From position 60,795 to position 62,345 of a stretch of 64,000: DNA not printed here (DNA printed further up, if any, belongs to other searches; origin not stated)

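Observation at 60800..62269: Sharp GC-rich single-gene island encoding a short LeuA/NifV/CimA-family synthase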

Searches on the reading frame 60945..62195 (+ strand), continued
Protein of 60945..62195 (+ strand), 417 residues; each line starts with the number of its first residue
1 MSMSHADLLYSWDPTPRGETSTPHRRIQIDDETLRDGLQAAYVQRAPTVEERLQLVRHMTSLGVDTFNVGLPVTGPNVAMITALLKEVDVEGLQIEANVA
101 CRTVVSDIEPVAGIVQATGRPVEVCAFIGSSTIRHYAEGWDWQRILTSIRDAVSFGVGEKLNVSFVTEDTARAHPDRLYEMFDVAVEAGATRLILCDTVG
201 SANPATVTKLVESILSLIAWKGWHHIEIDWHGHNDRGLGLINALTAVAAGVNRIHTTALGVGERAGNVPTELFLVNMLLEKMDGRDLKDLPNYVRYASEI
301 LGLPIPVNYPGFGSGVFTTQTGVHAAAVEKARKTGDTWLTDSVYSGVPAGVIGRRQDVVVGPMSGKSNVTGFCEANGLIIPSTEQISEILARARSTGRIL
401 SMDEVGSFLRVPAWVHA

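Call 46: list_cluster_members(proteins=[P0122, P0123, P0124, P0126, P0127, P0130, P0132, P0145, P0164, P0177])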
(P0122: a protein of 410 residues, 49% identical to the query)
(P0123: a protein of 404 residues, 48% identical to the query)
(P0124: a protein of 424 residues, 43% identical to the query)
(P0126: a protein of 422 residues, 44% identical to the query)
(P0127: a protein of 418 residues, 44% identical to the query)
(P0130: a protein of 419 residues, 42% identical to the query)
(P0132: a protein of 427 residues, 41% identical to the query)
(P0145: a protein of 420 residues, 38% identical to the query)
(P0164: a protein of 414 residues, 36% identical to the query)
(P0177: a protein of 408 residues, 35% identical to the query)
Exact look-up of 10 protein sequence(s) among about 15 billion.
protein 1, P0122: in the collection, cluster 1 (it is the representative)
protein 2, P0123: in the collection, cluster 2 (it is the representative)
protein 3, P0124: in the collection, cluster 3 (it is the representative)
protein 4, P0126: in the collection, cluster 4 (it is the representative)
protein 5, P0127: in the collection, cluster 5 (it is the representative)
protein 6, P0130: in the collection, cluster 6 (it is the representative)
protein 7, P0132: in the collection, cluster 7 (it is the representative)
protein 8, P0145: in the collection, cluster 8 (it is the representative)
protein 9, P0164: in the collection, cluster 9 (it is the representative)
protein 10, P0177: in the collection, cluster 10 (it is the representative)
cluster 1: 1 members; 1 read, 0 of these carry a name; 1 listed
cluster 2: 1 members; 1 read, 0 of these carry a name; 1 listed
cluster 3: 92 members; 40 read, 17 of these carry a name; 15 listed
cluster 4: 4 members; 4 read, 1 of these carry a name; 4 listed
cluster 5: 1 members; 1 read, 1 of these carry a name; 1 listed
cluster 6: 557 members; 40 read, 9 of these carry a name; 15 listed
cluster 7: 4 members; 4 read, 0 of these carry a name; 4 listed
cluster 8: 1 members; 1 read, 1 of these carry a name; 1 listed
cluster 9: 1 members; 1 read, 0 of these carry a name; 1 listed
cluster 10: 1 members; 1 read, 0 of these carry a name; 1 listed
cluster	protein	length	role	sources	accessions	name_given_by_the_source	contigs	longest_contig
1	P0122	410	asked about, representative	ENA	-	-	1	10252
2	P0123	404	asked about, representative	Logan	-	-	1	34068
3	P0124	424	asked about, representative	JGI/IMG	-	2-isopropylmalate synthase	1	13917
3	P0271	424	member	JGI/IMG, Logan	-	2-isopropylmalate synthase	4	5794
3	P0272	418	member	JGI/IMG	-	2-isopropylmalate synthase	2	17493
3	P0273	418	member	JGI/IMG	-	2-isopropylmalate synthase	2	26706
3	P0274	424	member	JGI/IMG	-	2-isopropylmalate synthase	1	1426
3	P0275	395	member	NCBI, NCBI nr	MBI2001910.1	MAG: 2-isopropylmalate synthase [candidate division NC10 bacterium] | 2-isopropylmalate synthase [candidate division NC10 bacterium]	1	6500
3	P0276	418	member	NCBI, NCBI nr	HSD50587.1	MAG TPA: LeuA family protein [Candidatus Methylomirabilis sp.] | LeuA family protein [Candidatus Methylomirabilis sp.]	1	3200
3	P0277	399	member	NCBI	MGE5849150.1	MAG: LeuA family protein, partial [Candidatus Methylomirabilota bacterium]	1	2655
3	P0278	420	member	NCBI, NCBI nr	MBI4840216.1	MAG: 2-isopropylmalate synthase [candidate division NC10 bacterium] | 2-isopropylmalate synthase [candidate division NC10 bacterium]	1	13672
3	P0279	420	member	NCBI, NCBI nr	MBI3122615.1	MAG: 2-isopropylmalate synthase [candidate division NC10 bacterium] | 2-isopropylmalate synthase [candidate division NC10 bacterium]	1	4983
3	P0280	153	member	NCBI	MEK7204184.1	MAG: hypothetical protein AAB254_01635, partial [candidate division NC10 bacterium]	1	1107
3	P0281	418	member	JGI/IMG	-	2-isopropylmalate synthase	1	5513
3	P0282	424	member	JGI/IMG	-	2-isopropylmalate synthase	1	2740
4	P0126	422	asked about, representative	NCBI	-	-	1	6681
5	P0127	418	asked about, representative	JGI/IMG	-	2-isopropylmalate synthase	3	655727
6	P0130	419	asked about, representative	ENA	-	-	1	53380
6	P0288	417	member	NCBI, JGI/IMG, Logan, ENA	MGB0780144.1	MAG: LeuA family protein [Candidatus Poseidoniaceae archaeon]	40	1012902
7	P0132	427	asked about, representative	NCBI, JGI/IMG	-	-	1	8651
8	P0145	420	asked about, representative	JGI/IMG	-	2-isopropylmalate synthase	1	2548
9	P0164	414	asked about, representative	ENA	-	-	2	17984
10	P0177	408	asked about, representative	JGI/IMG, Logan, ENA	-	-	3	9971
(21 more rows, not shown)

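Call 49: predict_structure(alignment_id=A1)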
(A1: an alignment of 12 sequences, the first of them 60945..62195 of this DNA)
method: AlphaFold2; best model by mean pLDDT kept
length: 417 residues; sequences in the alignment: 12
mean_pLDDT: 84.8   pTM: 0.80
mean pLDDT of the five models: 84.8, 82.4, 82.2, 78.0, 74.5
residues with pLDDT >= 90: 206; 70-90: 154; 50-70: 40; < 50: 17
segments of 3 or more residues with pLDDT < 50: 1-3, 18-23, 306-308
pLDDT, mean of each block of 10 residues (from residue 1): 52 50 74 85 83 96 94 79 96 95 92 95 88 75 94 97 93 89 97 88 90 96 96 81 93 91 72 87 85 88 60 71 84 82 76 84 90 88 93 90 88 55
secondary structure, 60 per line:
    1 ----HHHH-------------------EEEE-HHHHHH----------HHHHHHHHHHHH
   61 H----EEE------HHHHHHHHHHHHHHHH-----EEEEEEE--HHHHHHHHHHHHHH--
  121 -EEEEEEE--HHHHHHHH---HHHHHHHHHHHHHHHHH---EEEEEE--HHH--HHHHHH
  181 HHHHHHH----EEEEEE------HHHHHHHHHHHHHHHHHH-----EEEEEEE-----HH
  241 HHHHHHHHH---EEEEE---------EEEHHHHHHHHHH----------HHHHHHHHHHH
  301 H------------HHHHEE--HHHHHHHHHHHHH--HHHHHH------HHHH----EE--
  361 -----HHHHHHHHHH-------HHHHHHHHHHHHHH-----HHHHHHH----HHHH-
elements in order: H5-8 E28-31 H33-38 H49-61 E66-68 H75-90 E96-102 H105-118 E122-128 H131-138 H142-158 E162-167 H175-187 E192-197 H204-221 E227-233 H239-249 E253-257 E267-269 H270-279 H290-301 H314-317 H322-334 H337-342 H349-352 H366-375 H383-396 H402-408 H413-416

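Call 51: fold_search(model_id=the predicted structure, library=pdb)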
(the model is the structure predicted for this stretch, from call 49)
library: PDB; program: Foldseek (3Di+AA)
matches with E <= 10: 1917; with E <= 0.001: 711
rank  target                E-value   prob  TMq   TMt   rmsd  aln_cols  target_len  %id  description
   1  6ktq_A                4.8e-27  1.00  0.80  0.83   2.5       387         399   28  Crystal structure of catalytic domain of homocitrate synthase from Sulfolobus acidocaldarius (SaHCS(dRAM)) in complex  (released 2020-09-02)
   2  6ktq_B                1.0e-26  1.00  0.80  0.83   3.0       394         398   27  Crystal structure of catalytic domain of homocitrate synthase from Sulfolobus acidocaldarius (SaHCS(dRAM)) in complex  (released 2020-09-02)
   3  6e1j_A                3.2e-26  1.00  0.79  0.81   3.2       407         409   24  Crystal Structure of Methylthioalkylmalate Synthase (BjuMAM1.1) from Brassica juncea (released 2019-05-08)
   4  6e1j_B                1.2e-25  1.00  0.79  0.81   3.1       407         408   24  Crystal Structure of Methylthioalkylmalate Synthase (BjuMAM1.1) from Brassica juncea (released 2019-05-08)
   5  3rmj_A                2.2e-21  1.00  0.61  0.82   2.6       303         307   28  Crystal structure of truncated alpha-Isopropylmalate Synthase from Neisseria meningitidis (released 2012-03-14)
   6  3rmj_B                5.9e-21  1.00  0.62  0.83   2.5       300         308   28  Crystal structure of truncated alpha-Isopropylmalate Synthase from Neisseria meningitidis (released 2012-03-14)
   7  4ov9                  1.0e-20  1.00  0.71  0.77   5.2       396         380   22  Structure of isopropylmalate synthase binding with alpha-isopropylmalate (released 2014-08-20)
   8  3ivs_A                1.0e-20  1.00  0.63  0.71   7.4       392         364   24  Homocitrate Synthase Lys4 (released 2009-09-22)
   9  3mi3_B                1.2e-20  1.00  0.63  0.70   7.5       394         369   24  Homocitrate Synthase Lys4 bound to Lysine (released 2010-04-28)
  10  2ztj                  1.6e-20  1.00  0.64  0.84   3.1       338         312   24  Crystal structure of homocitrate synthase from Thermus thermophilus complexed with alpha-ketoglutarate (released 2009-10-13)
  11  3mi3_A                1.6e-20  1.00  0.64  0.71   7.4       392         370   25  Homocitrate Synthase Lys4 bound to Lysine (released 2010-04-28)
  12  4ov4                  1.8e-20  1.00  0.71  0.78   5.2       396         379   21  Isopropylmalate synthase binding with ketoisovalerate (released 2014-08-20)
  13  3ivs_B                2.3e-20  1.00  0.63  0.72   7.2       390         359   24  Homocitrate Synthase Lys4 (released 2009-09-22)
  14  2zyf                  3.6e-20  1.00  0.65  0.85   3.2       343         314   24  Crystal structure of homocitrate synthase from Thermus thermophilus complexed with magnesuim ion and alpha-ketoglutarate (released 2009-12-22)
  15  3ble                  4.0e-20  1.00  0.62  0.83   2.7       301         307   24  Crystal structure of the catalytic domain of LiCMS in complexed with malonate (released 2008-11-11)
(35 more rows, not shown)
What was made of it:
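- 60945..62198 (+): CDS of the LeuA/HCS-like DRE-TIM synthase. It is 417 aa from ATG 60945; the database version starts at ATG 60951 and is 415 aa. AlphaFold model pLDDT 84.8, TM 0.80 to SaHCS 6KTQ (calls 49, 51).
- Closest known: Methylthioalkylmalate synthase. Same: Second-best structural match, TM 0.79 (call 51).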

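Call 53: search_solved_structures(query=A1, max_evalue=1e-10, show_alignments=5)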
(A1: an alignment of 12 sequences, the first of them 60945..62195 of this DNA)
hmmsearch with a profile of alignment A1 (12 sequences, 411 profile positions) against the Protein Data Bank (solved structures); distinct sequences matched with E-value up to 1e-10: 18.
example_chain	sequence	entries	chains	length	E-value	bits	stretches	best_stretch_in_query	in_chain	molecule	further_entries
6ktq_A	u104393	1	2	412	3.1e-49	170.8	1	20-393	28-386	Homocitrate synthase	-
3ivs_A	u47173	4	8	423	2e-43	151.7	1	26-401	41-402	Homocitrate synthase, mitochondrial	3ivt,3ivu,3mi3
3rmj_A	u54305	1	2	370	8.2e-43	149.7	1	20-338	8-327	2-isopropylmalate synthase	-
2ztj_A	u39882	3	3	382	1.8e-41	145.2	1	26-403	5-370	Homocitrate synthase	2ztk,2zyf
3a9i_A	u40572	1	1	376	2.1e-41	145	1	26-400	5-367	Homocitrate synthase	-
6e1j_A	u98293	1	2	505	3.4e-41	144.4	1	9-404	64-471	2-isopropylmalate synthase, A genome specific 1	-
3ewb_X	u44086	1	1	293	3.4e-39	137.7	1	23-303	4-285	2-isopropylmalate synthase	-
4ov4_A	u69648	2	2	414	6.3e-38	133.6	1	21-402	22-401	2-isopropylmalate synthase | isopropylmalate synthase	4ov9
3eeg_A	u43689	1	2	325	3.2e-33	118.1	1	23-325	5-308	2-isopropylmalate synthase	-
3ble_A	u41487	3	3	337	1.9e-28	102.4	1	17-322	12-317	Citramalate synthase from Leptospira interrogans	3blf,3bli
3dxi_A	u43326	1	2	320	1.1e-15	60.3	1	180-290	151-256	Putative aldolase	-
4jn6_A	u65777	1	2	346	4.8e-13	51.6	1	169-273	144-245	4-hydroxy-2-oxovalerate aldolase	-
3hpx_A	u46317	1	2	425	1.9e-12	49.7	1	32-326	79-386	2-isopropylmalate synthase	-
3u6w_A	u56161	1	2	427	1.9e-12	49.7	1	32-326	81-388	2-isopropylmalate synthase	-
4lrs_A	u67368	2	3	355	1.9e-12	49.6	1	22-271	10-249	4-hydroxy-2-oxovalerate aldolase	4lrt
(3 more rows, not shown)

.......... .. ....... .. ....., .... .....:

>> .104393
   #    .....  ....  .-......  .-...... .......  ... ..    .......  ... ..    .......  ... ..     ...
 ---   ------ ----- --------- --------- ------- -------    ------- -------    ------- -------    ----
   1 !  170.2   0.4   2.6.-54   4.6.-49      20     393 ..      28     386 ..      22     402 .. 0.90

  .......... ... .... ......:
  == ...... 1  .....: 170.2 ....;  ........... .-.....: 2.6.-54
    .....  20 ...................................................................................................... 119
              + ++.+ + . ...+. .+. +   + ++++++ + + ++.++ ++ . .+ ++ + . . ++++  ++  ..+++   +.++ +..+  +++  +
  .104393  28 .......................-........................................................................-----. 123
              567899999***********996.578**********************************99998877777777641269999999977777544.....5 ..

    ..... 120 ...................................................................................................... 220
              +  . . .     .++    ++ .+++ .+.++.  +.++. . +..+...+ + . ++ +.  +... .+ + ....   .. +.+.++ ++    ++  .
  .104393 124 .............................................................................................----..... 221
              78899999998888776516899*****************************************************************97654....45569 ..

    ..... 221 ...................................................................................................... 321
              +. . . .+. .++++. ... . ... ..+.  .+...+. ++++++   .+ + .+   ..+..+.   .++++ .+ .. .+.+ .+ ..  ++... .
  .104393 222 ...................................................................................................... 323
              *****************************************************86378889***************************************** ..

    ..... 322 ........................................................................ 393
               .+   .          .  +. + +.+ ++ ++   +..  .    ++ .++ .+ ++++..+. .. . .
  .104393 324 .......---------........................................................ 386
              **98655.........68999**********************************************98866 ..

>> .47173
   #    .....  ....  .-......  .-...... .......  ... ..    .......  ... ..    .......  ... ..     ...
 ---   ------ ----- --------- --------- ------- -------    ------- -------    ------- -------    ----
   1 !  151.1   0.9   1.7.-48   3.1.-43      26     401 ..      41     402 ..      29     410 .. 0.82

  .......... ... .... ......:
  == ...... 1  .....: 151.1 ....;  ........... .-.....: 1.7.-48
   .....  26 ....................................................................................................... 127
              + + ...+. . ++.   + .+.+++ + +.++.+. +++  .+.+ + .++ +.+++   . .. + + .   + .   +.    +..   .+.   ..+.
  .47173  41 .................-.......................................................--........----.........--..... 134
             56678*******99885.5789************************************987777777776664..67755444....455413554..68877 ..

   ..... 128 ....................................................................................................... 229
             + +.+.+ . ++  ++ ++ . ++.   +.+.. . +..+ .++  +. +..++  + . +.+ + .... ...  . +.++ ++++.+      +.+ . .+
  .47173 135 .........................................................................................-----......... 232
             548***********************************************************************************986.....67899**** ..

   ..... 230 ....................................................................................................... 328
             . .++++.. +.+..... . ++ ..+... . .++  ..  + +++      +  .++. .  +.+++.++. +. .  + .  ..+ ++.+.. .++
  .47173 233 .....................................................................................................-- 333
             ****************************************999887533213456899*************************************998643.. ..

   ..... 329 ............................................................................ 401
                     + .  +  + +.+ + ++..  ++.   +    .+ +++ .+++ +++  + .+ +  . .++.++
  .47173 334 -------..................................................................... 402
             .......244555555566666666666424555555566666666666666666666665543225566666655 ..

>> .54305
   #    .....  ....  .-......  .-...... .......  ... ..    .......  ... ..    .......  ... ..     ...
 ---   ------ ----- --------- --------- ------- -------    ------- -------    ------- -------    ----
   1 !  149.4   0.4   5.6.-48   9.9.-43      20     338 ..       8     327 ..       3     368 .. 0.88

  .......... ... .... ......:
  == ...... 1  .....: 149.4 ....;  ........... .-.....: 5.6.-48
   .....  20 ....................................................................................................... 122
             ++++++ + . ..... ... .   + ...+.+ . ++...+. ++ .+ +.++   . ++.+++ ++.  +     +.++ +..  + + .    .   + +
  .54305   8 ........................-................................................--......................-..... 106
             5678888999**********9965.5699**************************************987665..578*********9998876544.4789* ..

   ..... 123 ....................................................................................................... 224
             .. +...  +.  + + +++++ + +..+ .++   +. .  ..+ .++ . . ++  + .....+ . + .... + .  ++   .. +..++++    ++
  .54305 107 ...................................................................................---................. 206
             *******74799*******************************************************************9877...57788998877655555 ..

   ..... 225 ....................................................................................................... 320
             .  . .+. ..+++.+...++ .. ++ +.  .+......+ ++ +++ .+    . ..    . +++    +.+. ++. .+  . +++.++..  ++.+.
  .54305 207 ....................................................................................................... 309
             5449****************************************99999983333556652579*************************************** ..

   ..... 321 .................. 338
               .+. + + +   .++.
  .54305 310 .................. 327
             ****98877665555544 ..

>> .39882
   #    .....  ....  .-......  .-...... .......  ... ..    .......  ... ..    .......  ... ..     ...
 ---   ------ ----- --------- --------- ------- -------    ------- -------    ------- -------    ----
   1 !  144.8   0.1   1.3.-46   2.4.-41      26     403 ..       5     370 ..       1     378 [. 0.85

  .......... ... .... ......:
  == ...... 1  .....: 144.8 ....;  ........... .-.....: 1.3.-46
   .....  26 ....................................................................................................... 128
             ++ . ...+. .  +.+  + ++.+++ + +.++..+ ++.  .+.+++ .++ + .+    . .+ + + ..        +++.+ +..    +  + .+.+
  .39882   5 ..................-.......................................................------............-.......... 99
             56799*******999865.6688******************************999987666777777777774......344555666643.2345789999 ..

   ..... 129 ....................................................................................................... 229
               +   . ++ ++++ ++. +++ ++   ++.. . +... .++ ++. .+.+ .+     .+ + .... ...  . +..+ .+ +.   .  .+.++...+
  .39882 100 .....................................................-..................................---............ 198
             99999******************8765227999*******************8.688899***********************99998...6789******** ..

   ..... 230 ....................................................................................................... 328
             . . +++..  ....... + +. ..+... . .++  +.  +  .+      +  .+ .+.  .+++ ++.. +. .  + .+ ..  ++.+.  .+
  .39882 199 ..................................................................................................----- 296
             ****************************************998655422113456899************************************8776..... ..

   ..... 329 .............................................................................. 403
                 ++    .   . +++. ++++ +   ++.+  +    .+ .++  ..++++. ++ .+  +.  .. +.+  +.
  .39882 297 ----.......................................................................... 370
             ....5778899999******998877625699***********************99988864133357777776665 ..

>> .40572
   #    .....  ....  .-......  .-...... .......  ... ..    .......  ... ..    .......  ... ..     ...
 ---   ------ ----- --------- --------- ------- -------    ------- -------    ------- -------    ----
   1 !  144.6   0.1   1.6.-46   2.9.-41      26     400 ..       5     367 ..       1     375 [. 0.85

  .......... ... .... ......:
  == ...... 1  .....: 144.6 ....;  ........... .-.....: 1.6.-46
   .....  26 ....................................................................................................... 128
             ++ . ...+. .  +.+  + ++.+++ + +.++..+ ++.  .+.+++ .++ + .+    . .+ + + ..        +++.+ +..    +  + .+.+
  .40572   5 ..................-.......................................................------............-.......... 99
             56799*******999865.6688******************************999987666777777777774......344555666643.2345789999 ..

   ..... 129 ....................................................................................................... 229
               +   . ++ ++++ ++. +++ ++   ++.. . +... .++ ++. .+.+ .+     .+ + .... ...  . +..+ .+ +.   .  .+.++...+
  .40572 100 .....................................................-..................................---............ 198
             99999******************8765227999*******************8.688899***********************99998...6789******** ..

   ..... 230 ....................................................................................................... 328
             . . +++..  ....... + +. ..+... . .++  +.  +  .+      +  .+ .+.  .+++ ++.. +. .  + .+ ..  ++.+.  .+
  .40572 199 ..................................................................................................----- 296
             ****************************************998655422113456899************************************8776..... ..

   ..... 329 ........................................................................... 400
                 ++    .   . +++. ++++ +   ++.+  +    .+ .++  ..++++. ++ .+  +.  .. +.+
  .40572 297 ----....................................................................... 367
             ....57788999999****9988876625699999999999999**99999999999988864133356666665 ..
